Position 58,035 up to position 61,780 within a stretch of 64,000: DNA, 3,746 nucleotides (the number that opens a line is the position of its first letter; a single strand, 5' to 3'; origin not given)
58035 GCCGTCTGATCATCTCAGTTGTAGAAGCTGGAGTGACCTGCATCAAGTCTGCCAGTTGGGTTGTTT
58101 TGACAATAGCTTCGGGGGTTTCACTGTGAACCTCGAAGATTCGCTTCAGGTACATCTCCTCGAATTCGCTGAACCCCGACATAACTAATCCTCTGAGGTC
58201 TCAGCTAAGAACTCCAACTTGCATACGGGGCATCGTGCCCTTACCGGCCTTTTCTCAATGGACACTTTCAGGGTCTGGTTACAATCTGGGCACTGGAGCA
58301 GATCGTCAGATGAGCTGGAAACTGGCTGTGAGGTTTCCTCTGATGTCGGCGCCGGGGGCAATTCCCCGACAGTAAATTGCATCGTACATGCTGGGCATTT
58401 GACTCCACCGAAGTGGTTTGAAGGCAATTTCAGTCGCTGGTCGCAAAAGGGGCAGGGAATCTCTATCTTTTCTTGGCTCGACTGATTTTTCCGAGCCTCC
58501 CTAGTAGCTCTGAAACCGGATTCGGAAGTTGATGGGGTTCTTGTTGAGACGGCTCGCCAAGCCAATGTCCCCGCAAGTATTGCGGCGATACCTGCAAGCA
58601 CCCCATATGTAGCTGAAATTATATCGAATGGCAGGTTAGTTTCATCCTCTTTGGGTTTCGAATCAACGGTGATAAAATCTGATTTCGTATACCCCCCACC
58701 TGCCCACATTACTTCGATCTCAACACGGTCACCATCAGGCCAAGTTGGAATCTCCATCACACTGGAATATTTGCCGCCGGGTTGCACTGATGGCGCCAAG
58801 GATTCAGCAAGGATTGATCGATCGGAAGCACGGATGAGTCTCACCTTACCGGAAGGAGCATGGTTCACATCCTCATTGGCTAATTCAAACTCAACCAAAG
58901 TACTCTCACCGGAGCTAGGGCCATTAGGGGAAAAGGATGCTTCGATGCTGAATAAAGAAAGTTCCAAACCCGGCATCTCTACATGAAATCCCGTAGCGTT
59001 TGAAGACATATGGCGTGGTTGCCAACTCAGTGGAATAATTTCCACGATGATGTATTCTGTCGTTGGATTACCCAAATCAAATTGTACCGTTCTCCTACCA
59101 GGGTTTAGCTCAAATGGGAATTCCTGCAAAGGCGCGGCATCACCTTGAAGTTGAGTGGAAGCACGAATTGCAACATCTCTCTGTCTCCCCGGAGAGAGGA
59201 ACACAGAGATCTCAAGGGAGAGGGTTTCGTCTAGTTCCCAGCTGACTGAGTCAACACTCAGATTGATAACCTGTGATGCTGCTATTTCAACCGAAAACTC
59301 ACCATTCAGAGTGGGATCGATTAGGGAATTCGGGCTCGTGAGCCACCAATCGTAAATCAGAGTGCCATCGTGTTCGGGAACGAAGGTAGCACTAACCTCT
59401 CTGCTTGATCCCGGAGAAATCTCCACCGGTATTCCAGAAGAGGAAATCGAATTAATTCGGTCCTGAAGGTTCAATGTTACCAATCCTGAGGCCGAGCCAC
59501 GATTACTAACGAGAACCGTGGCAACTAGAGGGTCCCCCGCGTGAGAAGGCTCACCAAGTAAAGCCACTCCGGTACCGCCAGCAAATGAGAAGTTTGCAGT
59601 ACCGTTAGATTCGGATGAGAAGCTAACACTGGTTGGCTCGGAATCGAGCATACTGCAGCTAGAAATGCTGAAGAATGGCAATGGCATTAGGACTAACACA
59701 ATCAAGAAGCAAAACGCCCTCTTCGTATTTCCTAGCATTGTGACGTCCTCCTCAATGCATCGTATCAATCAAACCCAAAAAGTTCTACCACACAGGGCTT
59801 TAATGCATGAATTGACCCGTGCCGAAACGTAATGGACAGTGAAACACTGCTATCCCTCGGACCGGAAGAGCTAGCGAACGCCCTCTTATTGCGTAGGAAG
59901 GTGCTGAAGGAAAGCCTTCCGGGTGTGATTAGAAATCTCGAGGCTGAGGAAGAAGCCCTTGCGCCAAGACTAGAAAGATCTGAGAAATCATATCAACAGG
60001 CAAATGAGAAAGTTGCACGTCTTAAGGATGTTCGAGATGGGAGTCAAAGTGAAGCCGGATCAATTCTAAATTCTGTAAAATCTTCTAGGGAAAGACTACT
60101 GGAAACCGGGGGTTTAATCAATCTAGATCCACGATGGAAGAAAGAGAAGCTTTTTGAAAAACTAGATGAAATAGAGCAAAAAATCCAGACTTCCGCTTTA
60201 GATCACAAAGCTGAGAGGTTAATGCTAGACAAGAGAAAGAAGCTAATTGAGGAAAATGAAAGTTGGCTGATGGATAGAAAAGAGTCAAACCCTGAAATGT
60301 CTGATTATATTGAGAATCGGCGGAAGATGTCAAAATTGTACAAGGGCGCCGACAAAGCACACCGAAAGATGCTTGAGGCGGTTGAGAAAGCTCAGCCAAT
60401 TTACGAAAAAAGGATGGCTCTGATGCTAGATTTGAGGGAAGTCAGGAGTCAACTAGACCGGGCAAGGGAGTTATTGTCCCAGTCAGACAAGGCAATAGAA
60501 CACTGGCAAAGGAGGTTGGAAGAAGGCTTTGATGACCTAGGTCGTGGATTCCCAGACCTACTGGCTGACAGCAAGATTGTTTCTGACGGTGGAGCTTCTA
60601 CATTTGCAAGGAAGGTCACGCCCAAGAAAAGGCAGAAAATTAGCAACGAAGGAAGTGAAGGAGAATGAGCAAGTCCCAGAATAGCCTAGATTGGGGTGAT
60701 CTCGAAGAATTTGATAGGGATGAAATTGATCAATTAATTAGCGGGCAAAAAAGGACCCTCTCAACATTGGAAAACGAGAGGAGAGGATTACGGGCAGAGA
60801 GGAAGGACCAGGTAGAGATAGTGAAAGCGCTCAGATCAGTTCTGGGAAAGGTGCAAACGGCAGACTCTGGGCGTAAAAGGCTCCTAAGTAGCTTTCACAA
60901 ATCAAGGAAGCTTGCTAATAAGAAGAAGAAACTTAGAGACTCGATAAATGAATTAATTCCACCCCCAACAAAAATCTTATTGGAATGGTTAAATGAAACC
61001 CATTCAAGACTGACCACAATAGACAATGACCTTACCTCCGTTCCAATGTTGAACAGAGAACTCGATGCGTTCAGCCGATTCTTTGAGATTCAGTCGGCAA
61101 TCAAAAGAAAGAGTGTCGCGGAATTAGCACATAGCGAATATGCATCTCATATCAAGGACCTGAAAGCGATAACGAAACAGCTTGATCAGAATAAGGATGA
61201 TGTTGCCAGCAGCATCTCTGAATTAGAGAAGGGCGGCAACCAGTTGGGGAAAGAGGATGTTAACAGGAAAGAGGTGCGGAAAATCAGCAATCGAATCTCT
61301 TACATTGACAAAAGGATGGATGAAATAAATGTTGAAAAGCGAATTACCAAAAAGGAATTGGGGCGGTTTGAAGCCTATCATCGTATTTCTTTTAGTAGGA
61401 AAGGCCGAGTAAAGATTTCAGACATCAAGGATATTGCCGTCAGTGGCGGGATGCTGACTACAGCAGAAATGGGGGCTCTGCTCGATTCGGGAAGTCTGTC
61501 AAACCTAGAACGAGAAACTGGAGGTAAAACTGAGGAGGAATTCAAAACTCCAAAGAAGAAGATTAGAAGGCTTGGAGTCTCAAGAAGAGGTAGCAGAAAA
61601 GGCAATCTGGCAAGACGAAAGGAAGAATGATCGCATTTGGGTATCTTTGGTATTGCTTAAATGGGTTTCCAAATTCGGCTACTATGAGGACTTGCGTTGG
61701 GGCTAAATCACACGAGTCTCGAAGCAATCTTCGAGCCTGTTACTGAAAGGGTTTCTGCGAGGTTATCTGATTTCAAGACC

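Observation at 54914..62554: Four paralogous coiled-coil proteins bracketing a receptor-like membrane protein / DtxR / polytopic membrane protein operon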

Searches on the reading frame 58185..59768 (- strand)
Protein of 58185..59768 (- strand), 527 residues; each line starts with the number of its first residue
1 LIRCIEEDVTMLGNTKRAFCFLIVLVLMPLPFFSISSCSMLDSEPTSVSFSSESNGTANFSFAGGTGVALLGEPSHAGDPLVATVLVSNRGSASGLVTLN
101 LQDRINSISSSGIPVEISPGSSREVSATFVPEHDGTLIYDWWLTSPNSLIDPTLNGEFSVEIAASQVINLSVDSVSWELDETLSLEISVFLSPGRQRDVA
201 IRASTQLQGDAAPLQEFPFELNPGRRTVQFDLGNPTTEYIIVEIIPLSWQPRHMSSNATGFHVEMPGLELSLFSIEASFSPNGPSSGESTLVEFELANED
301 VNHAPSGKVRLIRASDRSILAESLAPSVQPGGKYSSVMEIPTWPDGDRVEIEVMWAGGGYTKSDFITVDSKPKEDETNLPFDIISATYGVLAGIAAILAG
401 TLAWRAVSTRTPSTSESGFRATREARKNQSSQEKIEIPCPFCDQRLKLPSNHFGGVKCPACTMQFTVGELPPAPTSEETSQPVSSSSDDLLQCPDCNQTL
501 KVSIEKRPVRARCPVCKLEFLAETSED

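Call 3: search_protein_families(library=pfam, proteins=[window:58185-59768:-], max_evalue=0.1)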
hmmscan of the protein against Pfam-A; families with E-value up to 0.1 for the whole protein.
window:58185-59768:- (527 aa): 15 families
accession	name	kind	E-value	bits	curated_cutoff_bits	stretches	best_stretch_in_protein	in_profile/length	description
PF24042.1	DUF7351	-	9.6e-05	22.6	31.2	0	438-483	3-49/177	Domain of unknown function (DUF7351)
PF15777.11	Anti-TRAP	-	0.00019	21.8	32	1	433-462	7-37/59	Tryptophan RNA-binding attenuator protein inhibitory protein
PF13878.12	zf-C2H2_3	-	0.00067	19.8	27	0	446-468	4-26/40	zinc-finger of acetyl-transferase ESCO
PF22191.2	IBR_1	-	0.0022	18.3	27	0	490-520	3-31/47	IBR domain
PF14354.12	Lar_restr_allev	-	0.004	17.8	28.6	1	438-466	5-36/58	Restriction alleviation protein Lar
PF05129.18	Zn_ribbon_Elf1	-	0.0062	17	29.8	0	486-522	18-58/79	Transcription elongation factor Elf1 like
PF25169.1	DUF7830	-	0.0063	16.8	27.5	0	420-450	18-48/72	Domain of unknown function (DUF7830)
PF07705.17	CARDB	-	0.02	15.6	22.7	0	82-136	22-76/101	CARDB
PF14599.11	zinc_ribbon_6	-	0.02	15.2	27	0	429-462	22-54/59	Zinc-ribbon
PF24499.1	Ig_TMEM131L_4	-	0.044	14.6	27.8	0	226-253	12-39/136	TMEM131L fourth Ig-like domain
PF23548.1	Zn_ribbon_FGT1_2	-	0.051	13.6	27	0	436-467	2-32/35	FORGETTER1 second zinc ribbon domain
PF14054.11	DUF4249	-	0.063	13.3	28.5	0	301-380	48-111/269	Domain of unknown function (DUF4249)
PF01155.25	HypA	-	0.079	13.4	28.9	0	491-518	71-94/112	Hydrogenase/urease nickel incorporation, metallochaperone, hypA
PF07191.17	Zn_ribbon_6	-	0.08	13.4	25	0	439-502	3-41/67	Double zinc ribbon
PF12773.13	DZR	-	0.085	13.5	27.3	0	488-517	10-31/45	Double zinc ribbon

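Call 4: search_protein_families(library=ncbifam, proteins=[window:58185-59768:-], max_evalue=0.1)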
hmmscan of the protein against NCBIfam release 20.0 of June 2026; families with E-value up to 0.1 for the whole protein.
window:58185-59768:- (527 aa): 5 families
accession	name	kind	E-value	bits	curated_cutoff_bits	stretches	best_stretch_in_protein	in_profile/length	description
NF041070.1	carrier_LysW_Arch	domain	0.00033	20.7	75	1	437-468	3-36/57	alpha-aminoadipate/glutamate carrier protein LysW/ArgW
NF041259.1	mono_DmmA_fam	domain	0.00083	19.6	60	0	422-467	37-82/101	dimethylamine monooxygenase subunit DmmA family protein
NF047912.1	ECs_2282_CxxC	subfamily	0.02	14.8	37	0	435-470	1-42/60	ECs_2282 family putative zinc-binding protein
NF012200.0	choice_anch_D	domain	0.046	14.2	45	0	76-136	30-94/108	choice-of-anchor D domain-containing protein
NF003058.0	PRK03976.1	equivalog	0.054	13.5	87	1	423-481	23-80/91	50S ribosomal protein L37ae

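Call 69: search_protein_families(library=padloc, proteins=[window:58185-59768:-], max_evalue=0.001)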
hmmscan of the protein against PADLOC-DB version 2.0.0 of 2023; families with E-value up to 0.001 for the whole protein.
window:58185-59768:- (527 aa): 0 families

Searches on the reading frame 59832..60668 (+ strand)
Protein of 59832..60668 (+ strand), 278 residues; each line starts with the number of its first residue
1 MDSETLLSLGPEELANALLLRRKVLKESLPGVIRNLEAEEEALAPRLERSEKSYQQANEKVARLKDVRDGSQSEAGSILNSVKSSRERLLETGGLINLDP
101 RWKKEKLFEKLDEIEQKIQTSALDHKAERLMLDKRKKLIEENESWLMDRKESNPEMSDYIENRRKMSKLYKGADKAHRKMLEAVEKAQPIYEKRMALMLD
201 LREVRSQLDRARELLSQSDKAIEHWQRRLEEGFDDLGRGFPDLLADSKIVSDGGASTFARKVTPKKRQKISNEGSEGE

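Call 3: search_protein_families(library=pfam, proteins=[window:59832-60668:+], max_evalue=0.1)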
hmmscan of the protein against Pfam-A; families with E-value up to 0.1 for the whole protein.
window:59832-60668:+ (278 aa): 0 families

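Call 4: search_protein_families(library=ncbifam, proteins=[window:59832-60668:+], max_evalue=0.1)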
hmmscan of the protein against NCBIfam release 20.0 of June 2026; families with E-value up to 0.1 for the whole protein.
window:59832-60668:+ (278 aa): 4 families
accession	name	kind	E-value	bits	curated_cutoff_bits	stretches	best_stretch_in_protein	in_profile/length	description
TIGR02168.1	SMC_prok_B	equivalog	0.0018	16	567.35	1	34-229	298-933/1181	chromosome segregation protein SMC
NF009651.0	PRK13184.1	equivalog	0.0069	14.4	839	1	75-199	724-845/932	serine/threonine-protein kinase PknD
NF041035.1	Rad50_Halo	equivalog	0.0074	14.7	1000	1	33-231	208-402/883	DNA double-strand break repair ATPase Rad50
NF005610.0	PRK07362.1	equivalog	0.096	11.3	585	0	130-178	258-305/474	NADP-dependent isocitrate dehydrogenase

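Call 69: search_protein_families(library=padloc, proteins=[window:59832-60668:+], max_evalue=0.001)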
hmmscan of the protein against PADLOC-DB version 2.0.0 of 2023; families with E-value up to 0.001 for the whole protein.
window:59832-60668:+ (278 aa): 1 family
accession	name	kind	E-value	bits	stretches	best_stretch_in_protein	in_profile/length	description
PDLC00582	JetC3|JetC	-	0.00022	17.2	1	14-221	400-602/1472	DUF3584 domain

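Call 78: search_protein_families(library=pfam, alignment_id=A4, max_evalue=0.01)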
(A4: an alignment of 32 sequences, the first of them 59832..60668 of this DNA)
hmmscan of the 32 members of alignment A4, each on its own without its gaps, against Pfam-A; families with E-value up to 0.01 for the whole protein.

A. member 1, window:59832-60668:+ (278 aa): 0 families

B. families by the number of members that match (of 32 scanned): 15 families
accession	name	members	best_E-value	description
PF23435.1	DUF7121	10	5.3e-08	Family of unknown function (DUF7121)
PF08581.15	Tup_N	1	0.00057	Tup N-terminal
PF22638.1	FlgK_D1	1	0.00079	Flagellar hook-associated protein FlgK helical domain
PF07889.17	DUF1664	1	0.001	Protein of unknown function (DUF1664)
PF06133.16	Com_YlbF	1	0.0017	Control of competence regulator ComK, YlbF/YmcA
PF01814.28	Hemerythrin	1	0.0026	Hemerythrin HHE cation binding domain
PF10496.14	Syntaxin-18_N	1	0.0026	SNARE-complex protein Syntaxin-18 N-terminus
PF08774.17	VRR_NUC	1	0.0031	VRR-NUC domain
PF09602.15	PhaP_Bmeg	1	0.0044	Polyhydroxyalkanoic acid inclusion protein (PhaP_Bmeg)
PF06390.17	NESP55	1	0.0047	Neuroendocrine-specific golgi protein P55 (NESP55)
PF17675.6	APG6_N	1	0.0048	Apg6 coiled-coil region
PF11932.13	DUF3450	1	0.006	Protein of unknown function (DUF3450)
PF02403.27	Seryl_tRNA_N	1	0.0061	Seryl-tRNA synthetase N-terminal domain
PF03908.18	Sec20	1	0.0065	Sec20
PF15390.12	WDCP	1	0.0067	WD repeat and coiled-coil-containing protein family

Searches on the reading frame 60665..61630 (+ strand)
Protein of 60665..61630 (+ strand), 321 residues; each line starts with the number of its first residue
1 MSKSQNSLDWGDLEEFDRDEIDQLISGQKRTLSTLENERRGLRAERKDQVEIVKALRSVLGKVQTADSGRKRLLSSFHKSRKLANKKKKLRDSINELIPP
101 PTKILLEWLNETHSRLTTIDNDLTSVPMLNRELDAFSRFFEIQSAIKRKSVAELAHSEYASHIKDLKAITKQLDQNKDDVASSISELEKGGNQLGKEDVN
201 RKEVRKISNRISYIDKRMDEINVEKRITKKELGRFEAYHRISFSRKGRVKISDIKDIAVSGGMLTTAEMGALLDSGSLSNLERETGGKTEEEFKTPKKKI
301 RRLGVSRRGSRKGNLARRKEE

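Call 3: search_protein_families(library=pfam, proteins=[window:60665-61630:+], max_evalue=0.1)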
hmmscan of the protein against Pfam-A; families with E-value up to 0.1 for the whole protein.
window:60665-61630:+ (321 aa): 1 family
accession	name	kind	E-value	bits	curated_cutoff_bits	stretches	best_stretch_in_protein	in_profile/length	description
PF04108.17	ATG17_like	-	0.00076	19.5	43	1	5-222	55-229/355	Autophagy protein ATG17-like domain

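Call 4: search_protein_families(library=ncbifam, proteins=[window:60665-61630:+], max_evalue=0.1)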
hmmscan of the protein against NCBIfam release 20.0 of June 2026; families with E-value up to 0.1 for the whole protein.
window:60665-61630:+ (321 aa): 3 families
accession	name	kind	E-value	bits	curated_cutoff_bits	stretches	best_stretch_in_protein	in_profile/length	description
TIGR04265.1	bac_cardiolipin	equivalog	0.0036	16.3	290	1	113-176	401-464/483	cardiolipin synthase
NF045487.1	ASRP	equivalog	0.0077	14.9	300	1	129-233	336-439/593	archaea-specific SMC-related protein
NF041751.2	sbcc_Staph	equivalog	0.0091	14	920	1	33-230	281-459/1007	exonuclease subunit SbcC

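Call 31: find_homologous_proteins(query=window:60665-61630:+, max_evalue=0.001)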
Query window:60665-61630:+ (321 aa): 192 proteins with E <= 0.001 among 3222 candidates; the best 120 are listed.
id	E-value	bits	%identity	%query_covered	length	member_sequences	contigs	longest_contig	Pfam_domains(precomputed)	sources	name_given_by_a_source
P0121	6.8e-187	638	96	100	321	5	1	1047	-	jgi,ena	-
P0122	3.1e-106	373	60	100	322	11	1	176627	-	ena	-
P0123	4.6e-106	373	61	100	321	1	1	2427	-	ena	-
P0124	9.3e-106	372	61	100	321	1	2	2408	-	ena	-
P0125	1.1e-105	372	61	100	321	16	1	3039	-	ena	-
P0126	1.9e-105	371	60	100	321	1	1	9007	-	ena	-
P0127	3.1e-105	370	60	100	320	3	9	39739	-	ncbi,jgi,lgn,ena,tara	tara:strand:- start:1361 stop:2323 length:963 start_codon:yes stop_codon:yes gene_type:complete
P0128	3.8e-105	370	60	100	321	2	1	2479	-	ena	-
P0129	6.2e-105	369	60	100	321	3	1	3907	-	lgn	-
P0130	7.6e-105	369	60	100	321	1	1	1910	-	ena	-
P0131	8.6e-105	369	60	100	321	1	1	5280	-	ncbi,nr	ncbi:MAG: hypothetical protein VX303_04935 [Candidatus Thermoplasmatota archaeon]|nr:hypothetical pr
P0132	9.4e-105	369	60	100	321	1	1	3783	-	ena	-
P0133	1.7e-104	368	60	100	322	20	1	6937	-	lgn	-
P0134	1.8e-104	368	60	100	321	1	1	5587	-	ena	-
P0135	2.4e-104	367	61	97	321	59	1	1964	-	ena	-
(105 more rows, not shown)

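Call 64: predict_structure(alignment_id=A2)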
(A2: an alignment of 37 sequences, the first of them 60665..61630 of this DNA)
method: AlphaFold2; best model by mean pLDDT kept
length: 321 residues; sequences in the alignment: 37
mean_pLDDT: 78.6   pTM: 0.51
mean pLDDT of the five models: 78.6, 77.9, 77.8, 76.5, 74.7
residues with pLDDT >= 90: 106; 70-90: 141; 50-70: 38; < 50: 36
segments of 3 or more residues with pLDDT < 50: 1-6, 283-294, 307-321
pLDDT, mean of each block of 10 residues (from residue 1): 50 83 91 94 93 88 85 94 95 84 82 73 55 79 88 94 95 90 78 63 90 95 93 88 76 82 83 73 40 49 50 45 42
secondary structure, 60 per line:
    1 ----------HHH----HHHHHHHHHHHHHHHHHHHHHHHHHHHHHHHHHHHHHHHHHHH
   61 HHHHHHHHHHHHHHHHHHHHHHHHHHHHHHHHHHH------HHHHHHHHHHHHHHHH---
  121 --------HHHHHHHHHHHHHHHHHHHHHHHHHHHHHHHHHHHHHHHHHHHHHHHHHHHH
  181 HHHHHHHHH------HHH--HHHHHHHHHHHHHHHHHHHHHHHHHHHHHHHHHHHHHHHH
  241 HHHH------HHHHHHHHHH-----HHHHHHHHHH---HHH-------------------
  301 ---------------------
elements in order: H18-95 H102-117 H129-189 H201-244 H251-260 H266-275

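Call 69: search_protein_families(library=padloc, proteins=[window:60665-61630:+], max_evalue=0.001)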
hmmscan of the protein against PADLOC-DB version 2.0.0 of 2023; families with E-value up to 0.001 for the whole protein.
window:60665-61630:+ (321 aa): 2 families
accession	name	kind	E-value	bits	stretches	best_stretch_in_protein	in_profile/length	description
PDLC03859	LmuB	-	2.4e-05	21.7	1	20-231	269-435/611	-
PDLC03865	LmuB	-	0.00071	15.9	1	12-235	233-448/1007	-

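Call 72: fold_search(model_id=the predicted structure, library=pdb)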
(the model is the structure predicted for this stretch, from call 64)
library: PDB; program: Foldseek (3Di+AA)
matches with E <= 10: 693; with E <= 0.001: 0
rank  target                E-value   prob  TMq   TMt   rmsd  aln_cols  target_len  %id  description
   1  5xg2                  6.8e-03  0.99  0.26  0.33  15.1       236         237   14  Crystal structure of a coiled-coil segment (residues 345-468 and 694-814) of Pyrococcus yayanosii Smc (released 2017-06-07)
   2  9y6s_7I               1.4e-02  0.92  0.23  0.04  16.3       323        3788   14  96-nm repeat of the Leishmania tarentolae doublet microtubule (released 2025-12-17)
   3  9y6s_6k               1.8e-02  1.00  0.33  0.05  14.6       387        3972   14  96-nm repeat of the Leishmania tarentolae doublet microtubule (released 2025-12-17)
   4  8i4v_B                2.4e-02  0.99  0.30  0.34  12.7       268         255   16  Cryo-EM structure of 5-subunit Smc5/6 arm region (released 2024-06-26)
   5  9y6s_9Q               2.4e-02  0.94  0.26  0.04  15.0       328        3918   13  96-nm repeat of the Leishmania tarentolae doublet microtubule (released 2025-12-17)
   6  5nnv_A                2.7e-02  0.97  0.27  0.33  12.6       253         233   11  Structure of a Bacillus subtilis Smc coiled coil middle fragment (released 2017-06-21)
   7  6djl_B                3.0e-02  0.96  0.23  0.29  28.5       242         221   13  Crystal structure of the Rab11 GEF SH3BP5 bound to nucleotide free Rab11A (released 2018-09-26)
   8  9e5c_6b               3.0e-02  0.69  0.20  0.03  23.0       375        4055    9  Cryo-EM structure of 96 nm repeat of microtubule doublet from T. brucei flagellum (released 2025-03-12)
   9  4mu6                  3.1e-02  0.95  0.28  0.31  10.2       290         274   12  Crystal Structure of the N-terminal domain of Effector Protein LegC3 from Legionella pneumophila (released 2013-12-11)
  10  6ixg_A                3.4e-02  0.99  0.26  0.34  27.1       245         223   13  Crystal structure of native apo SH3BP5 (P41) (released 2019-03-20)
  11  6ixf_A                3.4e-02  0.89  0.20  0.26  26.5       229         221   15  Crystal structure of SeMet apo SH3BP5 (P41) (released 2019-03-20)
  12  6ixv_C                3.4e-02  0.66  0.15  0.20  28.9       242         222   16  Crystal structure of SH3BP5-Rab11a (released 2019-03-20)
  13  3zx6_B                3.8e-02  0.89  0.22  0.23  14.0       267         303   13  Structure of Hamp(AF1503)-Tsr fusion - Hamp (A291V) mutant (released 2012-02-29)
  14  9c4k_B                4.2e-02  0.72  0.21  0.08  14.9       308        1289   11  Yersinia entomophaga holotoxin complex in prepore conformation (released 2025-12-31)
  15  9a69_B                4.4e-02  0.75  0.22  0.12  22.1       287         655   15  Integrative model of MCPB-MCPC by crosslinking MS and deep learning (released 2024-09-18)
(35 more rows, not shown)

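Call 79: search_protein_families(library=pfam, alignment_id=A5, max_evalue=0.01)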
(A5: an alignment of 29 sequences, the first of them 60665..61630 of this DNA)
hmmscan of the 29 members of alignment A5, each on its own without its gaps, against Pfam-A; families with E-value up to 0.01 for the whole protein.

A. member 1, window:60665-61630:+ (321 aa): 1 family
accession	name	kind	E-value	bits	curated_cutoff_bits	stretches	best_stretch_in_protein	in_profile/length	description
PF04108.17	ATG17_like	-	0.00076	19.5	43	1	5-222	55-229/355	Autophagy protein ATG17-like domain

B. families by the number of members that match (of 29 scanned): 16 families
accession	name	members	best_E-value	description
PF01496.24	V_ATPase_I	3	0.0014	V-type ATPase 116kDa subunit family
PF02403.27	Seryl_tRNA_N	2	2.1e-05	Seryl-tRNA synthetase N-terminal domain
PF17002.10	DUF5089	2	0.00044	Domain of unknown function (DUF5089)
PF15960.10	DUF4763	2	0.0019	Domain of unknown function (DUF4763)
PF23991.1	DUF7310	1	8.5e-05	Coiled-coil region of unknown function (DUF7310)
PF02090.21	SPAM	1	0.00017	Salmonella surface presentation of antigen gene type M protein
PF04108.17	ATG17_like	1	0.00076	Autophagy protein ATG17-like domain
PF25610.1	HR1_TOCA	1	0.0013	TOCA family HR1 domain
PF10303.14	DUF2408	1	0.005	Protein of unknown function (DUF2408)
PF17675.6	APG6_N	1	0.0052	Apg6 coiled-coil region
PF13166.12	AAA_13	1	0.0059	AAA domain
PF01519.22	DUF16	1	0.0066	Protein of unknown function DUF16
PF13851.11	GAS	1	0.0068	Growth-arrest specific micro-tubule binding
PF05531.17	NPV_P10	1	0.0073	Nucleopolyhedrovirus P10 protein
PF18871.6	HEPN_Toprim_N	1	0.0084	HEPN/Toprim N-terminal domain 1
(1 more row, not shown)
